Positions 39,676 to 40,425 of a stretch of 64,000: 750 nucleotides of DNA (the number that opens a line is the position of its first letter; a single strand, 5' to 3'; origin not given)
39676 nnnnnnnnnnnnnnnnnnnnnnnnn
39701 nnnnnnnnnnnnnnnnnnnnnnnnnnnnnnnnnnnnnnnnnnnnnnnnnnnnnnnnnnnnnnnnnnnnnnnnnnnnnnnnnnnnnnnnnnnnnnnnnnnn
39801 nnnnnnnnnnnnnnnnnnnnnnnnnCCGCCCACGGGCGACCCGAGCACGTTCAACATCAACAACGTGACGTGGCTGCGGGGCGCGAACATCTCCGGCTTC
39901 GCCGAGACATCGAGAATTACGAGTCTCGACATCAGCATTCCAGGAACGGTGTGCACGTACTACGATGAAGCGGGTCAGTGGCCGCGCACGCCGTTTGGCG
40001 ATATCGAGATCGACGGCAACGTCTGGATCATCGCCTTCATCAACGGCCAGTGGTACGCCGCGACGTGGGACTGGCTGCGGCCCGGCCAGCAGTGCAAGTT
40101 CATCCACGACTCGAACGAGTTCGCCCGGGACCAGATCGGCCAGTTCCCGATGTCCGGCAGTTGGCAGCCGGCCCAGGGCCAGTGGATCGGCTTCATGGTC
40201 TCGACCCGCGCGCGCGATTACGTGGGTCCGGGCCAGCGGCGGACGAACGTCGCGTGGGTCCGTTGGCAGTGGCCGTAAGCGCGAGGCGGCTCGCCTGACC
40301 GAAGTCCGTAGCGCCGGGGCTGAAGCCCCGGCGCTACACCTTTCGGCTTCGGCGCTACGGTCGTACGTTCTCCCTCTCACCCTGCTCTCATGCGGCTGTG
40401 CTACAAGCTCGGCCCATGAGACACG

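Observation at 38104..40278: Secreted 724-aa mosaic protein built from four unassigned tandem modules, an IPT/TIG domain, a Pro13 spacer and a Trp-rich terminal domain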

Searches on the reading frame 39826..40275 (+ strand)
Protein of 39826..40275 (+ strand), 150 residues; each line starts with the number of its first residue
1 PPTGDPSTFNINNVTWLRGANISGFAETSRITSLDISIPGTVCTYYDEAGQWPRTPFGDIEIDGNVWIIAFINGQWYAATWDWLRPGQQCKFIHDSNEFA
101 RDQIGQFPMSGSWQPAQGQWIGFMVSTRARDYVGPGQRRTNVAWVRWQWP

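Call 3: search_protein_families(library=pfam, proteins=[window:39841-40275:+], max_evalue=1)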
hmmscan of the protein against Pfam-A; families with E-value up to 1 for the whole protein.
window:39841-40275:+ (145 aa): 0 families

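Call 4: search_protein_families(library=ncbifam, proteins=[window:39841-40275:+], max_evalue=1)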
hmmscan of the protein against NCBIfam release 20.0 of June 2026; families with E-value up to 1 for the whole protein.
window:39841-40275:+ (145 aa): 0 families

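Call 10: search_solved_structures(query=window:39841-40275:+, max_evalue=10, show_alignments=2)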
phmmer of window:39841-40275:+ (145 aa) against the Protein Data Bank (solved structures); distinct sequences matched with E-value up to 10: 4.
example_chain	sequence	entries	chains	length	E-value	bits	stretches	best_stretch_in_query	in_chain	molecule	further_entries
8z82_C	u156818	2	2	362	0.013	18.5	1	73-105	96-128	Photosynthetic reaction center cytochrome c subunit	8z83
2xtk_A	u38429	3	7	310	0.11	15.5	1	9-63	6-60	CLASS III CHITINASE CHIA1 | CHITINASE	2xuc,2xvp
2xvn_A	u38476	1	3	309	0.12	15.4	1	9-63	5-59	ASPERGILLUS FUMIGATUS CHITINASE A1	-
4tx6_A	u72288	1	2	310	0.12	15.4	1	9-63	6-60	Class III chitinase ChiA1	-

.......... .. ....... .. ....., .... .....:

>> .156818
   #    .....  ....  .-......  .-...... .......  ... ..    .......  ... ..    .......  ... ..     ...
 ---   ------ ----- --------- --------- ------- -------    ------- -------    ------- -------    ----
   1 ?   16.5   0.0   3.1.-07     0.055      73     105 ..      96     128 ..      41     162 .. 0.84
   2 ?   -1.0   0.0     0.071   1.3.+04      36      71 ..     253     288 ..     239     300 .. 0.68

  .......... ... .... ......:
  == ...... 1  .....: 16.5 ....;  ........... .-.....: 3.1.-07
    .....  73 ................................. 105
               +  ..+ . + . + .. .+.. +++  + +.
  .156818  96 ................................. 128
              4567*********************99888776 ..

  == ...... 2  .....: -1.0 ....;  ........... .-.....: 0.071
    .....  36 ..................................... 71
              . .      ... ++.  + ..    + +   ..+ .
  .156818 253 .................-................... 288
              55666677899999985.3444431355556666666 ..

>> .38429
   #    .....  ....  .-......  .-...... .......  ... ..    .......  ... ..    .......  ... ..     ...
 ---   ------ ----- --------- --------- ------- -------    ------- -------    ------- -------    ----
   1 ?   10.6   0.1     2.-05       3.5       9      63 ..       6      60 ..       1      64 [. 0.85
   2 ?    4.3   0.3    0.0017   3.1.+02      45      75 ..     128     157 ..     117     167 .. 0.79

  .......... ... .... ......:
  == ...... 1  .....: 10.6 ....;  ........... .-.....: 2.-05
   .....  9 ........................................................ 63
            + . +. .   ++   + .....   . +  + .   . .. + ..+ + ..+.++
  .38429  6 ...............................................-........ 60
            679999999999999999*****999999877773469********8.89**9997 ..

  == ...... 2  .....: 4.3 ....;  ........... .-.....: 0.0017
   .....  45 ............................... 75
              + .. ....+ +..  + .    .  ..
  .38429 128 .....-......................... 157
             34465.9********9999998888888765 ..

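Call 13: find_homologous_proteins(query=window:39826-40275:+)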
Query window:39826-40275:+ (150 aa): 3 proteins with E <= 0.001 among 4 candidates.
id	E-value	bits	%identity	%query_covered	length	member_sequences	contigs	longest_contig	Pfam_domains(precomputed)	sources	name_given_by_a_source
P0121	1.1e-33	134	45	95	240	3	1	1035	-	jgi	jgi:hypothetical protein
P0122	3.8e-31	126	49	87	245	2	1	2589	-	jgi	jgi:hypothetical protein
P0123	1.6e-25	108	45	81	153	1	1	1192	-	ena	-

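Call 24: predict_structure(alignment_id=A2)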
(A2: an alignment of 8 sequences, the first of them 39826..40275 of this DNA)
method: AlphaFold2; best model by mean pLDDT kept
length: 150 residues; sequences in the alignment: 8
mean_pLDDT: 79.4   pTM: 0.78
mean pLDDT of the five models: 79.4, 76.6, 74.9, 73.3, 71.4
residues with pLDDT >= 90: 44; 70-90: 69; 50-70: 34; < 50: 3
segments of 3 or more residues with pLDDT < 50: none
pLDDT, mean of each block of 10 residues (from residue 1): 79 86 90 88 88 66 82 89 81 60 63 81 83 67 88
secondary structure, 60 per line:
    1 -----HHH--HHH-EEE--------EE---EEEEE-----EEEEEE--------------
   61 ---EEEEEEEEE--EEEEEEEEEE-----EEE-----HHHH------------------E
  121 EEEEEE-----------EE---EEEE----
elements in order: E15-17 E31-35 E41-46 E64-72 E75-84 E90-92 H98-101 E120-126 E143-146

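Call 29: search_protein_representatives(alignment_id=A2)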
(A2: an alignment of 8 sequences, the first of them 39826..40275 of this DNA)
Query: 8 sequences, 142 profile positions. Proteins with E-value up to 0.001 (for the whole library): 1160; up to 1e-10: 820; up to 1e-30: 200. The best 150 are listed.
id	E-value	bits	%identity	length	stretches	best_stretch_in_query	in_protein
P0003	6.5e-73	259.4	-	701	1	2-142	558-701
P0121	6.7e-70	249.6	-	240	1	5-142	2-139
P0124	1.1e-63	229.4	-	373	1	4-142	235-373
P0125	6.2e-62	223.8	-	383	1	4-142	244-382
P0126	1.1e-61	223.0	-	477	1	3-142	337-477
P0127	2.5e-61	221.8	-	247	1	2-139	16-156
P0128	3.2e-61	221.5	-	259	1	3-142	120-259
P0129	9.7e-60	216.7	-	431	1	4-142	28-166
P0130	2.2e-59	215.5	-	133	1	11-142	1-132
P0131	1.7e-58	212.7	-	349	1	4-142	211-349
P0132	1.7e-58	212.6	-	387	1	2-139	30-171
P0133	1.0e-57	210.1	-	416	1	4-142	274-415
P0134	1.8e-57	209.3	-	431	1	4-139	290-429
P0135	4.1e-57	208.2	-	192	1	4-140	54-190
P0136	8.7e-56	203.9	-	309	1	4-140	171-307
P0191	8.7e-40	152.0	-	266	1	4-141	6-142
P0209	3.2e-38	146.9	-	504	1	4-142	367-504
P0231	3.2e-36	140.5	-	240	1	4-141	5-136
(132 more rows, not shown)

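Call 34: search_protein_families(library=pfam, alignment_id=A3, max_evalue=0.001)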
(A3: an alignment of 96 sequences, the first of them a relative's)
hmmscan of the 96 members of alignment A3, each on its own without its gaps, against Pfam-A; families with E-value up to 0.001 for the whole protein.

A. member 1, P0124 (373 aa): 2 families
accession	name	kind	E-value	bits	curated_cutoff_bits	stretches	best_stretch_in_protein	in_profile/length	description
PF02369.22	Big_1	-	9.4e-09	35.7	34.9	1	44-128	2-90/93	Bacterial Ig-like domain (group 1)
PF18911.6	PKD_4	-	0.0005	20.5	27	1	164-217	33-82/85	PKD domain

B. families by the number of members that match (of 96 scanned): 39 families (the first 25 are shown)
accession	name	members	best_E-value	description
PF18911.6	PKD_4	22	8.4e-29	PKD domain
PF02369.22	Big_1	22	2.2e-14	Bacterial Ig-like domain (group 1)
PF00801.26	PKD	21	3.9e-19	PKD domain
PF25788.1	Ig_Rha78A_N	16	1.2e-13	Rha78A-like, N-terminal immunoglobulin domain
PF16640.11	Big_3_5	13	2.9e-12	Bacterial Ig-like domain (group 3)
PF16655.11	PhoD_N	10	3e-09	PhoD-like phosphatase, N-terminal domain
PF16656.11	Pur_ac_phosph_N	8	1.3e-09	Purple acid Phosphatase, N-terminal domain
PF09134.16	Invasin_D3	7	2.3e-09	Invasin, domain 3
PF17789.7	MG4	4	2.5e-06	Macroglobulin domain MG4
PF13620.12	CarboxypepD_reg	4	7.6e-06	Carboxypeptidase regulatory-like domain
PF18895.5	T4SS_pilin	3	5.9e-10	Type IV secretion system pilin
PF00041.27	fn3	3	3.9e-08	Fibronectin type III domain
PF16158.11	N_BRCA1_IG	3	5.1e-06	Ig-like domain from next to BRCA1 gene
PF00630.25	Filamin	2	3.2e-07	Filamin/ABP280 repeat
PF24107.1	DUF7382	2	0.00025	Domain of unknown function (DUF7382)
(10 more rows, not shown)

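Call 36: search_protein_families(library=phrogs, proteins=[window:39826-40275:+, P0121, P0124, P0191, P0209, P0231], max_evalue=0.01)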
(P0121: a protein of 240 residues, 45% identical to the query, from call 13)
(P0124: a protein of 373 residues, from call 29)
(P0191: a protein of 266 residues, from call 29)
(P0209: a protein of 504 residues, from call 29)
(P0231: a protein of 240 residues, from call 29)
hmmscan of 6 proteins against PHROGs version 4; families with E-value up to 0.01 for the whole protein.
window:39826-40275:+ (150 aa): 0 families

P0121 (240 aa): 0 families

P0124 (373 aa): 0 families

P0191 (266 aa): 0 families

P0209 (504 aa): 5 families
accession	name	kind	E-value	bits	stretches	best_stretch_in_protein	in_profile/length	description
phrog_52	-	tail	3.7e-106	357.5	1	1-330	192-523/677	tail protein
phrog_12925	-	tail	4.2e-23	83.3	2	237-326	133-223/227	tail protein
phrog_4456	-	unknown function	2.6e-18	67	1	2-110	18-125/126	-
phrog_28740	-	unknown function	5.5e-06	27.2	1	3-64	6-67/68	-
phrog_20686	-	unknown function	0.00081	20.6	1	247-321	31-104/135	-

P0231 (240 aa): 0 families

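Call 39: fold_search(model_id=the predicted structure, library=viral)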
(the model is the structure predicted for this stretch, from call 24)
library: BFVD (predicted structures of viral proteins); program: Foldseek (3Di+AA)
matches with E <= 10: 302; with E <= 0.001: 0
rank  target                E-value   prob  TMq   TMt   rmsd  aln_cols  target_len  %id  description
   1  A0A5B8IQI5            5.9e-02  0.80  0.40  0.18   5.6       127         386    5  Uncharacterized protein [Mimiviridae sp. ChoanoV1]
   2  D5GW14                1.0e-01  0.80  0.33  0.13   5.6       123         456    9  Possible phage tail sheath completion protein [Campylobacter phage CPt10]
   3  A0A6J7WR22            1.5e-01  0.54  0.34  0.12   6.0       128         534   10  Glycine-rich domain-containing protein [uncultured Caudovirales phage]
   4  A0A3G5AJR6            1.5e-01  0.21  0.29  0.26   6.9       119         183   13  Uncharacterized protein [Sylvanvirus sp.]
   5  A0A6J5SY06            3.4e-01  0.18  0.30  0.05   7.7       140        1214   10  Fibronectin type III [uncultured Caudovirales phage]
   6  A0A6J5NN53            3.4e-01  0.11  0.24  0.08   9.2       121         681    8  Uncharacterized protein [uncultured Caudovirales phage]
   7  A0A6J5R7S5            4.0e-01  0.12  0.23  0.09   9.5       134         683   13  Peptidase S8/S53 domain containing protein [uncultured Caudovirales phage]
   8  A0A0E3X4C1            4.0e-01  0.10  0.25  0.13   9.6       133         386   10  B164 [Rat cytomegalovirus (isolate England)]
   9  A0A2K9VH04            4.3e-01  0.38  0.39  0.10   5.9       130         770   11  Minor tail protein [Gordonia phage Beenie]
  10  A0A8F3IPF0            4.5e-01  0.21  0.32  0.10   6.3       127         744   17  (no name in the UniProt tables at hand)
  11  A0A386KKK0            4.5e-01  0.18  0.31  0.12   6.7       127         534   12  Hydrolase [Microbacterium phage Burro]
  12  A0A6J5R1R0            5.1e-01  0.28  0.34  0.22   5.0       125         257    8  Uncharacterized protein [uncultured Caudovirales phage]
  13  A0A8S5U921            5.1e-01  0.28  0.32  0.10   7.2       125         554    8  Uncharacterized protein (Fragment) [Podoviridae sp. ctrJu12]
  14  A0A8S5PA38            5.4e-01  0.20  0.30  0.21   7.1       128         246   11  BNR/Asp-box repeat protein [Myoviridae sp. ctTYJ16]
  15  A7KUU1                5.8e-01  0.41  0.41  0.13   5.3       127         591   14  (no name in the UniProt tables at hand)
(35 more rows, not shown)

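Call 44: find_related_loci(query=A2, collection=genome_contigs, flank=6000)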
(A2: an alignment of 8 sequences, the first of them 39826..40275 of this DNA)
Query A2 (150 aa) in genome_contigs; peptide patterns used: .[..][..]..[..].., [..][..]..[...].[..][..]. (x = any residue, [..] = any of these).
104 stretches matched a pattern; 21 encode a relative of the query (tblastn E <= 1e-3); 21 distinct loci.
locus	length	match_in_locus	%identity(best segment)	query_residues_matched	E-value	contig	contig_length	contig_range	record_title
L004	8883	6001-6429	50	5-147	6e-41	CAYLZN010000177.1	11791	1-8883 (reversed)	MAG TPA_asm: uncultured Vicinamibacteraceae bacterium isolate binchicken_co16_328 genome assembly, contig: NODE_9127_len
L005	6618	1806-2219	52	9-149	2e-40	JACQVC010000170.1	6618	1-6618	MAG: Gemmatimonadetes bacterium isolate NC_groundwater_1453_Ag_S-0.65um_67_19 S_p65_S5_coassembly_k141_1623261, whole ge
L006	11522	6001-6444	47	9-149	8e-38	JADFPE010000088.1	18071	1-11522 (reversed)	MAG: Acidobacteria bacterium isolate B71T1B8 B71T1B8_NODE5330, whole genome shotgun sequence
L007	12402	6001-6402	48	13-149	2e-36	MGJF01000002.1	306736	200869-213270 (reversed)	MAG: Candidatus Yanofskybacteria bacterium RIFCSPHIGHO2_01_FULL_43_32 rifcsphigho2_01_scaffold_161, whole genome shotgun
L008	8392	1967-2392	46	4-147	5e-34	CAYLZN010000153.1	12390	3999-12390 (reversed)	MAG TPA_asm: uncultured Vicinamibacteraceae bacterium isolate binchicken_co16_328 genome assembly, contig: NODE_8568_len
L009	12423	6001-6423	45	9-149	9e-33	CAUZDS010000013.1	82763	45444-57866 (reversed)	MAG: Vicinamibacteria bacterium isolate CB27_Tmax.31 genome assembly, contig: Ga0310121_10000101, whole genome shotgun s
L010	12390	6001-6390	43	9-147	6e-30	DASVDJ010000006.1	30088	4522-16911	MAG TPA_asm: Vicinamibacterales bacterium isolate SMAG_U2030 k141_196870, whole genome shotgun sequence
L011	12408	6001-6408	41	9-147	1e-29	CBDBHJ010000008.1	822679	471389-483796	MAG: Vicinamibacterales bacterium isolate db78679f-f154-44b7-a74e-8fa7166f3ec5 genome assembly, contig: contig_8, whole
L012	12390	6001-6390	43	9-147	1e-29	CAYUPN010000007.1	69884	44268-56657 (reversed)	MAG TPA_asm: uncultured Bifidobacteriaceae bacterium isolate SRP263527_co1_167 genome assembly, contig: NODE_237_length_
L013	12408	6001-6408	41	9-143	4e-29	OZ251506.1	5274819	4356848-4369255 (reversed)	MAG: Vicinamibacterales bacterium isolate aaa6a21a-436b-4590-abd6-8baef99f1637 genome assembly, chromosome: 1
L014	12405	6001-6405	41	9-147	7e-26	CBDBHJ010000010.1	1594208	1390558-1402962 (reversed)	MAG: Vicinamibacterales bacterium isolate db78679f-f154-44b7-a74e-8fa7166f3ec5 genome assembly, contig: contig_10, whole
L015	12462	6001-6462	39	1-147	2e-24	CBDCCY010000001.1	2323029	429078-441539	MAG: Vicinamibacterales bacterium isolate 30d25617-1a2a-4ddc-b9f5-a158cac5d056 genome assembly, contig: contig_1, whole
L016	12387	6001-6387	38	9-147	6e-24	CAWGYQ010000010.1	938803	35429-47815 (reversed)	MAG: uncultured Acidobacteriota bacterium isolate MFD02360.bin.1.179 genome assembly, contig: contig_4491, whole genome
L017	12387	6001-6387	38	9-147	5e-24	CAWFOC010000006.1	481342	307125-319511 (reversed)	MAG: uncultured Acidobacteriota bacterium isolate MFD06229.bin.2.236 genome assembly, contig: contig_25943, whole genome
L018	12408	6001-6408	38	9-147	8e-24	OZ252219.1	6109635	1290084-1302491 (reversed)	MAG: Vicinamibacterales bacterium isolate c486d04e-8d25-486b-b053-8cece0c204bf genome assembly, chromosome: 1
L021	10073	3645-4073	34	10-147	2e-19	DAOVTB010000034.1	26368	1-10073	MAG TPA_asm: Candidatus Muiribacteriota bacterium isolate CSMAG_1642 CSMAG_1642_k141_1967118_length_26368_cov_11.0000, w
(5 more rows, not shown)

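Call 51: search_protein_families(library=pfam, proteins=[L005:2299-3120:-, L005:4030-5460:+, L005:5420-6505:+, L008:5769-7052:+, L010:6451-7548:-, L009:4810-6426:+, L006:6677-7942:+, L013:2962-6426:+, L021:1629-4079:+, L007:5902-7416:+], max_evalue=0.001)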
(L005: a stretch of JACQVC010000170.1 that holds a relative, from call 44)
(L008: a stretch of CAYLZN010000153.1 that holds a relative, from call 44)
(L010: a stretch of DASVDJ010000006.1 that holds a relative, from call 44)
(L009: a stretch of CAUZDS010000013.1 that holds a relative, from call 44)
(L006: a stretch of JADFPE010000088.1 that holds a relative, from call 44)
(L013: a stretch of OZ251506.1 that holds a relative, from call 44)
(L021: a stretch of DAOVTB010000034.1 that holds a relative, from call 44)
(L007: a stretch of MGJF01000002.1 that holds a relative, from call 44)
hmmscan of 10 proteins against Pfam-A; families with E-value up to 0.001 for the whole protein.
L005:2299-3120:- (273 aa): 0 families

L005:4030-5460:+ (476 aa): 1 family
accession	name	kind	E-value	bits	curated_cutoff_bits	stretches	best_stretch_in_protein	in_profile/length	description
PF01522.26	Polysacc_deac_1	-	7.3e-13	49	23.1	1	172-265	4-70/124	Polysaccharide deacetylase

L005:5420-6505:+ (361 aa): 4 families
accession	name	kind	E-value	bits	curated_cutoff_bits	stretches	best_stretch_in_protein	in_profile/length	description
PF00535.33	Glycos_transf_2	-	1e-24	87.8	23.3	1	21-137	1-120/168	Glycosyl transferase family 2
PF13641.12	Glyco_tranf_2_3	-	3e-15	57.3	27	1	17-247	1-227/230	Glycosyltransferase like family 2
PF13632.12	Glyco_trans_2_3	-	8.1e-09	36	27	1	98-281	1-177/198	Glycosyl transferase family group 2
PF10111.15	Glyco_tranf_2_2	-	2.7e-05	24.3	27.3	1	27-233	9-219/276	Glycosyltransferase like family 2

L008:5769-7052:+ (427 aa): 2 families
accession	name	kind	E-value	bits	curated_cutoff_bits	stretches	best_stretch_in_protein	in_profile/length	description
PF01943.22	Polysacc_synt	-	2.5e-27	96.4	28.2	1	23-275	14-269/274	Polysaccharide biosynthesis protein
PF13440.11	Polysacc_synt_3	-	3.7e-15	56.4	23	1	37-328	4-291/293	Polysaccharide biosynthesis protein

L010:6451-7548:- (365 aa): 6 families
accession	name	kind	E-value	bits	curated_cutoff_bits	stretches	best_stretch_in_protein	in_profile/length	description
PF00534.26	Glycos_transf_1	-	8.2e-30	104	26.4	1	183-340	9-169/172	Glycosyl transferases group 1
PF13692.12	Glyco_trans_1_4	-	2.5e-28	99.5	27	1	190-329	2-142/142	Glycosyl transferases group 1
PF13439.12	Glyco_transf_4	-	2.4e-13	50.9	28.5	1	14-166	2-167/170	Glycosyltransferase Family 4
PF20706.3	GT4-conflict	-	3.7e-10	39.8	26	1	164-297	171-313/385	Family 4 Glycosyltransferase in conflict systems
PF13524.12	Glyco_trans_1_2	-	1.4e-09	38.5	25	1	207-353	5-139/144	Glycosyl transferase-like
PF13579.12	Glyco_trans_4_4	-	3.3e-07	31.2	29.7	1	14-164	1-158/158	Glycosyl transferase 4-like domain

L009:4810-6426:+ (538 aa): 2 families
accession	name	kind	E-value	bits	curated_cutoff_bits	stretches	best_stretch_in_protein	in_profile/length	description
PF25788.1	Ig_Rha78A_N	-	8.3e-08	32.9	27.4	0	302-367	37-101/105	Rha78A-like, N-terminal immunoglobulin domain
PF16655.11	PhoD_N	-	9.7e-07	29.7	30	0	80-134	26-80/90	PhoD-like phosphatase, N-terminal domain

L006:6677-7942:+ (421 aa): 0 families

L013:2962-6426:+ (1154 aa): 1 family
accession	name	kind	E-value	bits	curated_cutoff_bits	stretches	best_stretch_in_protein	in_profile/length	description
PF25788.1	Ig_Rha78A_N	-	0.00069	20.3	27.4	0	910-975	35-101/105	Rha78A-like, N-terminal immunoglobulin domain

L021:1629-4079:+ (816 aa): 1 family
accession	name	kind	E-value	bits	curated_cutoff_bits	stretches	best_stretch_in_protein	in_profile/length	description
PF00404.24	Dockerin_1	-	5.5e-08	33.3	22.9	1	190-236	2-53/57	Dockerin type I domain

L007:5902-7416:+ (504 aa): 1 family
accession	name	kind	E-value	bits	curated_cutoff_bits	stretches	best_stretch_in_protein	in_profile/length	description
PF18895.5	T4SS_pilin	-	9.5e-09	35.7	26.6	1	296-363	4-70/71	Type IV secretion system pilin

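Call 60: search_solved_structures(query=A2, max_evalue=10)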
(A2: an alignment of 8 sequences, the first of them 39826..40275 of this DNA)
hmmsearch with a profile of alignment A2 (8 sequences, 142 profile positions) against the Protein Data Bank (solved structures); distinct sequences matched with E-value up to 10: 3.
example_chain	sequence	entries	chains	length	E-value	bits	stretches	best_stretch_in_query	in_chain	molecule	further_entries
7m4s_A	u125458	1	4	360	0.061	16.3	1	21-98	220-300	AMdnB protein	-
7txj_A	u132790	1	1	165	0.1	15.6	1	55-102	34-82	MCP1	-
5xev_A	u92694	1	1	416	1.5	11.8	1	72-107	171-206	Xaa-Pro dipeptidase,Peptidase-related protein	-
